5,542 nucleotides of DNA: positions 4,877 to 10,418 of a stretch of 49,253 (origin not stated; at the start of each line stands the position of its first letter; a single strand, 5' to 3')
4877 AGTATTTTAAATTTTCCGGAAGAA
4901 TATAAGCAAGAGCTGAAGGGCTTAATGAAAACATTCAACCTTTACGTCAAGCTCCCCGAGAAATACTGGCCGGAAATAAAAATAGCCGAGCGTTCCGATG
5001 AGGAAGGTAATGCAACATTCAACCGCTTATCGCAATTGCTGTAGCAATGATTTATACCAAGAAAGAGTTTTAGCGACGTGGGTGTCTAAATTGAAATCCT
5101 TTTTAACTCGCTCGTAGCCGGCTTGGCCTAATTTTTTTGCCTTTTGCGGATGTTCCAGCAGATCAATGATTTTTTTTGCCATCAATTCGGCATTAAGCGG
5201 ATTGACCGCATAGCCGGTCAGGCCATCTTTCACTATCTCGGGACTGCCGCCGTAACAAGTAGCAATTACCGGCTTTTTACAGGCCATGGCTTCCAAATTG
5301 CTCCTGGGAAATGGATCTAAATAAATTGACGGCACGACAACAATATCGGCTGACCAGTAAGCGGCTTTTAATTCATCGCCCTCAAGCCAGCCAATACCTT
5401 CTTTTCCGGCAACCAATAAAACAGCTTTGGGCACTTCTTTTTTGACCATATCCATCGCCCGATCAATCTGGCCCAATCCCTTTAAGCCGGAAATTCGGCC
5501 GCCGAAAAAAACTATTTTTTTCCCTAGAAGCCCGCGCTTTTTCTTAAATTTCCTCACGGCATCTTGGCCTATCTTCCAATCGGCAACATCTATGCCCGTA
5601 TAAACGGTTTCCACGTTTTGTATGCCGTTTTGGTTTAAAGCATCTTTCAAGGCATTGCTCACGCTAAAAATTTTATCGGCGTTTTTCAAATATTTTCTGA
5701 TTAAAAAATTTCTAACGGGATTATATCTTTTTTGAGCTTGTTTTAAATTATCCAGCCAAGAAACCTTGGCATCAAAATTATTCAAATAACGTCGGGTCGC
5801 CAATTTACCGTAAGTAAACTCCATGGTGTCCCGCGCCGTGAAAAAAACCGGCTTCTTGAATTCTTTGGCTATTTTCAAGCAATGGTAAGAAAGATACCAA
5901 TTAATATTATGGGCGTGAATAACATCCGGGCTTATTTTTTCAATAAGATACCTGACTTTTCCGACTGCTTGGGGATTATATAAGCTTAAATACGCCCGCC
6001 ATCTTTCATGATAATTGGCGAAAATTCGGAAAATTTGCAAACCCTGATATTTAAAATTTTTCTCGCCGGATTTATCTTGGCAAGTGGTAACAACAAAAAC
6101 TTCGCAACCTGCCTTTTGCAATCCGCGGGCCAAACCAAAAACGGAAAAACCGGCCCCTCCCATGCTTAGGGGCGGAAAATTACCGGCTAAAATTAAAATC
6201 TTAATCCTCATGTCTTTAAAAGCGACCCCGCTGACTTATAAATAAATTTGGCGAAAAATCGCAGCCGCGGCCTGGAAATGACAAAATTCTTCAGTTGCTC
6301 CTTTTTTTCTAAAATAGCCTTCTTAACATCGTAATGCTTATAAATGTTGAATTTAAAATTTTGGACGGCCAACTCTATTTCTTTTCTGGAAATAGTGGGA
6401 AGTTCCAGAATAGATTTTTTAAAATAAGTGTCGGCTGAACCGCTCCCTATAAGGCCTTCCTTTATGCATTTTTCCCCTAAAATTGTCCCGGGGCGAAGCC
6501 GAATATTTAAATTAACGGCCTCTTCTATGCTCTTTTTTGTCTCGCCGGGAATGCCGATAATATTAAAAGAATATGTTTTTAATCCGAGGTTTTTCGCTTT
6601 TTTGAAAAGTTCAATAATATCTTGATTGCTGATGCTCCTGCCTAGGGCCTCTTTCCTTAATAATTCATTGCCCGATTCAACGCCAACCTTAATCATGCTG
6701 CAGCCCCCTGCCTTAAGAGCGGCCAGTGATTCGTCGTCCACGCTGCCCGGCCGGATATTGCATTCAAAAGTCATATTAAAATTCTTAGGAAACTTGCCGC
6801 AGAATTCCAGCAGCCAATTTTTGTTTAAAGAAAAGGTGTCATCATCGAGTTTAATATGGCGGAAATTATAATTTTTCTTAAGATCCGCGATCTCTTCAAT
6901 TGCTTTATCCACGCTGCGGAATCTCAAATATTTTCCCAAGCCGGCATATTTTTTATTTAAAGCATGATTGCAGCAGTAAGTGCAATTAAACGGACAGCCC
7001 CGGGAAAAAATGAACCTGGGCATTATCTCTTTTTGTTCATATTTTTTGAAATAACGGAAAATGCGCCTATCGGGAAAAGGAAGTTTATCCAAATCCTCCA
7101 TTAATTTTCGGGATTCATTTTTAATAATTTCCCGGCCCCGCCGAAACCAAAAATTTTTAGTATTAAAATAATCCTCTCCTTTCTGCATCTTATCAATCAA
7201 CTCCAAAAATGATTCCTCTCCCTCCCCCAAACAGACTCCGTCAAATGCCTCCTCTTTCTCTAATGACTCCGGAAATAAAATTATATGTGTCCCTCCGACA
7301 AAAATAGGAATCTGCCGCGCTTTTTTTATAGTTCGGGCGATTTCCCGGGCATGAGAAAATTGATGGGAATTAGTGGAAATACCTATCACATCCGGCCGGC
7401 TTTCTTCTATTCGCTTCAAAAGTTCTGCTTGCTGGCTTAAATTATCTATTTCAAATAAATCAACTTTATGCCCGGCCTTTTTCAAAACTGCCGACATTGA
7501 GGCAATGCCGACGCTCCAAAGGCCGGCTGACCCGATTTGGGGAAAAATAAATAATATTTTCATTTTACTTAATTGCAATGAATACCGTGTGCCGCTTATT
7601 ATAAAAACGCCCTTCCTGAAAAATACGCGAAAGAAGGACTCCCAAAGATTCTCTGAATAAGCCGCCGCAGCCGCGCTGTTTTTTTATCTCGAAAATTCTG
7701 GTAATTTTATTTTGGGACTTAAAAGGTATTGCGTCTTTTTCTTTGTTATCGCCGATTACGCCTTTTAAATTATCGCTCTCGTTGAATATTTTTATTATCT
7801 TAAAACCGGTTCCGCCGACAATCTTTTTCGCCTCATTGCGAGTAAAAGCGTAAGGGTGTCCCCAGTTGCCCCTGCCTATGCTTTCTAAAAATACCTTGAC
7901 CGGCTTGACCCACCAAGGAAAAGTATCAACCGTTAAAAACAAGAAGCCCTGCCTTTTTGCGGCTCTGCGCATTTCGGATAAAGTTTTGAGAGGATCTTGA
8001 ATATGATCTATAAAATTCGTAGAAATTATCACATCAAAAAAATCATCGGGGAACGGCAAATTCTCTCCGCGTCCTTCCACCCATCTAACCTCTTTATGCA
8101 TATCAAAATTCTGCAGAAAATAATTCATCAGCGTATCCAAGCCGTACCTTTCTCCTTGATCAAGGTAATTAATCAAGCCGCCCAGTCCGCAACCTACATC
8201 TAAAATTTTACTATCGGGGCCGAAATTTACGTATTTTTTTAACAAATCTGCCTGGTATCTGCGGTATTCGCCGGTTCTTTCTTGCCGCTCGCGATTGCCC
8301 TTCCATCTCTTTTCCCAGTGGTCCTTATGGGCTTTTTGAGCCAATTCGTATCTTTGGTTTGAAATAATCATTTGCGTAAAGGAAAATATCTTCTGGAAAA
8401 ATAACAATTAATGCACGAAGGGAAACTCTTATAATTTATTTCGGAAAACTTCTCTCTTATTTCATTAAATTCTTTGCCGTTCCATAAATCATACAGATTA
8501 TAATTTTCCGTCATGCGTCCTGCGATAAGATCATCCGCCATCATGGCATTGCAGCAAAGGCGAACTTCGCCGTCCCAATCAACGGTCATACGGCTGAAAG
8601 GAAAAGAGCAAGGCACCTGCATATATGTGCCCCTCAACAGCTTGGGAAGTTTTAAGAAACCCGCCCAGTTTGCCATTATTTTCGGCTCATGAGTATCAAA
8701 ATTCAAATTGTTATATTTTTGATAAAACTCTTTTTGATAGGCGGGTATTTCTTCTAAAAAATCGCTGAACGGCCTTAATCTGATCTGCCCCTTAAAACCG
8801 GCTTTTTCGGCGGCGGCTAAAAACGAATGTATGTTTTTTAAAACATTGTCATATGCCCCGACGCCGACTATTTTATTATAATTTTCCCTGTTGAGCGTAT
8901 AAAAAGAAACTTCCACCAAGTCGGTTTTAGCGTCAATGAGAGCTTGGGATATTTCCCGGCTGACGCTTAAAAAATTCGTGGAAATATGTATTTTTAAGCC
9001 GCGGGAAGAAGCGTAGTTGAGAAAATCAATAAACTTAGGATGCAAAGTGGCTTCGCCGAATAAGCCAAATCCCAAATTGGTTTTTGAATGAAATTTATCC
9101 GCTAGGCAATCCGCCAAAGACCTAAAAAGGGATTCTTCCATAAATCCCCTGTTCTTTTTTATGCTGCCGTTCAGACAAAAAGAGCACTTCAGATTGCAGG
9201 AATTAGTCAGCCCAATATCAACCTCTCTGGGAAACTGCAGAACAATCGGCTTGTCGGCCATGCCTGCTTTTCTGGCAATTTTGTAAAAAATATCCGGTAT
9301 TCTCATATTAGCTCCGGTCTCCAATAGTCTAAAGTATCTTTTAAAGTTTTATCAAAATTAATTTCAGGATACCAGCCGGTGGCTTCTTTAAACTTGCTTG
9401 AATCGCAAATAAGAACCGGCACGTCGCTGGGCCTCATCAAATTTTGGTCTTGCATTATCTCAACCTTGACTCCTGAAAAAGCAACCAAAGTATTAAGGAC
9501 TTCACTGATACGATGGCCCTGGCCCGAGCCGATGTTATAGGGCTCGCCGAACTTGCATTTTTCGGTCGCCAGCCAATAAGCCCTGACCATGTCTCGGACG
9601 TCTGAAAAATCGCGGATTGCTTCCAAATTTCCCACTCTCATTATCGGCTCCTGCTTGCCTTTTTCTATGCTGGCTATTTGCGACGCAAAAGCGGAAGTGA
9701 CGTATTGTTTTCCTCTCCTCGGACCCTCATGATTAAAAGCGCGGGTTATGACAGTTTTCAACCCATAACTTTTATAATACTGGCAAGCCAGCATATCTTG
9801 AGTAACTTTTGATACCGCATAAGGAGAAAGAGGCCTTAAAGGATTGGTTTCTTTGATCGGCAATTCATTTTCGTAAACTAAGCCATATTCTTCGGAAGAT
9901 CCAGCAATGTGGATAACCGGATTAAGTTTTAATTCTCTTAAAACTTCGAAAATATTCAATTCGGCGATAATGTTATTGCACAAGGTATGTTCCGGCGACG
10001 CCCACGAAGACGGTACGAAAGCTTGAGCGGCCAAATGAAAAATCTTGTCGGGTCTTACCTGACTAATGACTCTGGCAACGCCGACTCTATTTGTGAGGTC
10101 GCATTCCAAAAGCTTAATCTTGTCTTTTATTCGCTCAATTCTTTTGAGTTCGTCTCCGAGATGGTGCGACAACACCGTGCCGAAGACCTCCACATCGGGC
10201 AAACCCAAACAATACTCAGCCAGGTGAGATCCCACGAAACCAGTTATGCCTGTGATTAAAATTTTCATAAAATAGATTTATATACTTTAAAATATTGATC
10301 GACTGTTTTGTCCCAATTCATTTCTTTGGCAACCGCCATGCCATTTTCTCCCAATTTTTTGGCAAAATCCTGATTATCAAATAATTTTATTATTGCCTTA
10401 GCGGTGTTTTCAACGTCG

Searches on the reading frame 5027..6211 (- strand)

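Call 16: search_protein_families(library=pfam, proteins=[window:5027-6211:-], max_evalue=0.00001)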
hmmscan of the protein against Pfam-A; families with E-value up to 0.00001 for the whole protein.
window:5027-6211:- (394 aa): 6 families
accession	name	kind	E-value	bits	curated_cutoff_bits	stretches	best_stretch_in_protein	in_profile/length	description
PF00534.26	Glycos_transf_1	-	3.6e-29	101.9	26.4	1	273-368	78-172/172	Glycosyl transferases group 1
PF13439.12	Glyco_transf_4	-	4.3e-23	82.6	28.5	1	17-210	1-169/170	Glycosyltransferase Family 4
PF13692.12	Glyco_trans_1_4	-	1.8e-20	74.1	27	1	244-353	15-141/142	Glycosyl transferases group 1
PF13579.12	Glyco_trans_4_4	-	1.5e-13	51.8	29.7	1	18-203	1-153/158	Glycosyl transferase 4-like domain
PF13524.12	Glyco_trans_1_2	-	2e-10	41.2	25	1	261-382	13-142/144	Glycosyl transferase-like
PF13477.12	Glyco_trans_4_2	-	1.6e-06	28.8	23.4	0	27-110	16-90/139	Glycosyl transferase 4-like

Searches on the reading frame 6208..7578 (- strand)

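Call 16: search_protein_families(library=pfam, proteins=[window:6208-7578:-], max_evalue=0.00001)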
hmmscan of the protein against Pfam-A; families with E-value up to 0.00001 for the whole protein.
window:6208-7578:- (456 aa): 2 families
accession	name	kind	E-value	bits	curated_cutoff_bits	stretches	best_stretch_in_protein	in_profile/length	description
PF04055.27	Radical_SAM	-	1.2e-25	91.1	29.5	1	190-356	2-164/166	Radical SAM superfamily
PF02310.24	B12-binding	-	3.6e-20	72.4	32.1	1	23-127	15-120/121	B12 binding domain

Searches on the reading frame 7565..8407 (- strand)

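Call 16: search_protein_families(library=pfam, proteins=[window:7565-8407:-], max_evalue=0.00001)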
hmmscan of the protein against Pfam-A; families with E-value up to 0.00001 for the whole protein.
window:7565-8407:- (280 aa): 7 families
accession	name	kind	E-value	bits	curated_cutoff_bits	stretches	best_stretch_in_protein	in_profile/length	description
PF08241.18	Methyltransf_11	-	6.3e-16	59.2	21.2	1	69-158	1-95/95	Methyltransferase domain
PF13489.12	Methyltransf_23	-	1.7e-12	47.8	27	1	50-205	7-162/164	Methyltransferase domain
PF13649.12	Methyltransf_25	-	1.2e-10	42.4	27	1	68-154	1-97/97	Methyltransferase domain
PF13847.12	Methyltransf_31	-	6.1e-08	32.9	27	1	65-157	4-108/145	Methyltransferase domain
PF08242.18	Methyltransf_12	-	1.7e-07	32.3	30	1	69-156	1-98/98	Methyltransferase domain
PF07021.18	MetW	-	8.5e-07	29.2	21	1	64-166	13-115/193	Methionine biosynthesis protein MetW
PF01209.24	Ubie_methyltran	-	3.7e-06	26.9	20.1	0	104-157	97-150/233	ubiE/COQ5 methyltransferase family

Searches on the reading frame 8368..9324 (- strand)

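Call 16: search_protein_families(library=pfam, proteins=[window:8368-9324:-], max_evalue=0.00001)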
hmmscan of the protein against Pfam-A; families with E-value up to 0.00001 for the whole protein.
window:8368-9324:- (318 aa): 2 families
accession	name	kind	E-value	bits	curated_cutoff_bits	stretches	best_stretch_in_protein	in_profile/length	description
PF04055.27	Radical_SAM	-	4.9e-13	50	29.5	1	39-168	3-136/166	Radical SAM superfamily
PF13186.11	SPASM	-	2.6e-10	40.9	21.5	1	239-308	1-67/67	Iron-sulfur cluster-binding domain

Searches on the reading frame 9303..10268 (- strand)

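Call 16: search_protein_families(library=pfam, proteins=[window:9303-10268:-], max_evalue=0.00001)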
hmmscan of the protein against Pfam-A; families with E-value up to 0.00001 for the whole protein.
window:9303-10268:- (321 aa): 4 families
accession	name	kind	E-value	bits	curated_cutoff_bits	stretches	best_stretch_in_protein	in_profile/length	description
PF16363.11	GDP_Man_Dehyd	-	1.2e-79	268.6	27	1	4-312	1-332/332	GDP-mannose 4,6 dehydratase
PF01370.27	Epimerase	-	1.3e-56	192.2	20.9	1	3-247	1-240/240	NAD dependent epimerase/dehydratase family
PF02719.21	Polysacc_synt_2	-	1.8e-08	34.4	20.2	1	3-121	1-126/293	Polysaccharide biosynthesis protein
PF04321.23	RmlD_sub_bind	-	1.4e-06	28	27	1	1-158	1-133/287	RmlD substrate binding domain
